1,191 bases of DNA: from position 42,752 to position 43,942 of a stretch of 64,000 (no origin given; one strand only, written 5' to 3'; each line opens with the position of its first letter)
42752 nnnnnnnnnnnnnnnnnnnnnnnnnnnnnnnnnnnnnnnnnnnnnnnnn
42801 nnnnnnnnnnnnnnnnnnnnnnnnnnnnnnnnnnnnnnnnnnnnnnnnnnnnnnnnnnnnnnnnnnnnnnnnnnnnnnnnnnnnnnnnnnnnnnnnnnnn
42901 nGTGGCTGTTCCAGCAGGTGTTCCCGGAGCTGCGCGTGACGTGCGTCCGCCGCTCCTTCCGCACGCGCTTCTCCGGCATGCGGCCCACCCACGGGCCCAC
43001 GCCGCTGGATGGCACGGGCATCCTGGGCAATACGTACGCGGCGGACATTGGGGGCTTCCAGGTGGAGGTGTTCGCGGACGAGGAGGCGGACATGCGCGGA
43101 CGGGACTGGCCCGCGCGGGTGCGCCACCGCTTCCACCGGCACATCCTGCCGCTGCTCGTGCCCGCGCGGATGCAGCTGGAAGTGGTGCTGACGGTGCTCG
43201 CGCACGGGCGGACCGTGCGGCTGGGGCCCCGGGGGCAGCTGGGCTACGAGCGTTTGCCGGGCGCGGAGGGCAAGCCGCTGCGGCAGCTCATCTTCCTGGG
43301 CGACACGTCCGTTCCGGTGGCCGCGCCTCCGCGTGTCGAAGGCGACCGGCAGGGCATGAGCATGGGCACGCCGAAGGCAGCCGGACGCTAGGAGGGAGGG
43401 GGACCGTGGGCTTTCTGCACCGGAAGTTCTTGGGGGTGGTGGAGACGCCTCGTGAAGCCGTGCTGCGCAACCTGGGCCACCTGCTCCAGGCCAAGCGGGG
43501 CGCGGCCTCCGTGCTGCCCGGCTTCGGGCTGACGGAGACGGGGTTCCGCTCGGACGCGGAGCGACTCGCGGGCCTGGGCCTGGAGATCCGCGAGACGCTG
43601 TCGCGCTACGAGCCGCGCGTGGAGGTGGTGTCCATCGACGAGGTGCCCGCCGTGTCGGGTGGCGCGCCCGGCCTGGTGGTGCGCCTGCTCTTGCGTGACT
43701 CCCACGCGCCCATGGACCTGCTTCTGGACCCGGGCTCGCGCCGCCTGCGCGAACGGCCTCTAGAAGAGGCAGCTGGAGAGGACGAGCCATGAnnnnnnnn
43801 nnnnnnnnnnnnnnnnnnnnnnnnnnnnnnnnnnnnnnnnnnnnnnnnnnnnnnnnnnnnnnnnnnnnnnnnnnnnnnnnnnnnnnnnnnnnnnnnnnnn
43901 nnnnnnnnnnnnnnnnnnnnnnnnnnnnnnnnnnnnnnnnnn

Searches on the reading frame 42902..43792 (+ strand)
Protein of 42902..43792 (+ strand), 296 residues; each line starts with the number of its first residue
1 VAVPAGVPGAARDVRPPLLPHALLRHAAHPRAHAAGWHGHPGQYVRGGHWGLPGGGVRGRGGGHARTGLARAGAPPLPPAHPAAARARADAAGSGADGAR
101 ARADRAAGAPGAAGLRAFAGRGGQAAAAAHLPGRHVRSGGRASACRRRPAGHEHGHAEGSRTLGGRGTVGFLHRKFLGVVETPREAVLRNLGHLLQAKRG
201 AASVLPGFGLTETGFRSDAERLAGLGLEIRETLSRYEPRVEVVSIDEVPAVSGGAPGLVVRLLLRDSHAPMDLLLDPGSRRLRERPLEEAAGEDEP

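Call 19: search_protein_families(library=pfam, proteins=[window:42902-43792:+], max_evalue=0.01)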
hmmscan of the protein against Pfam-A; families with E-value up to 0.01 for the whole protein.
window:42902-43792:+ (296 aa): 1 family
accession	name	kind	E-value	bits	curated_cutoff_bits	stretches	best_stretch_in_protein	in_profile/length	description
PF04965.19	GPW_gp25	-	1.1e-07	31.9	27.2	1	184-247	4-69/96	Baseplate wedge protein gp25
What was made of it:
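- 43400..43792 (+): TssE (gp25-like); its stop overlaps the hub start. The 5' limit is approximate. Pfam GPW_gp25 E 1e-7 (call 19).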
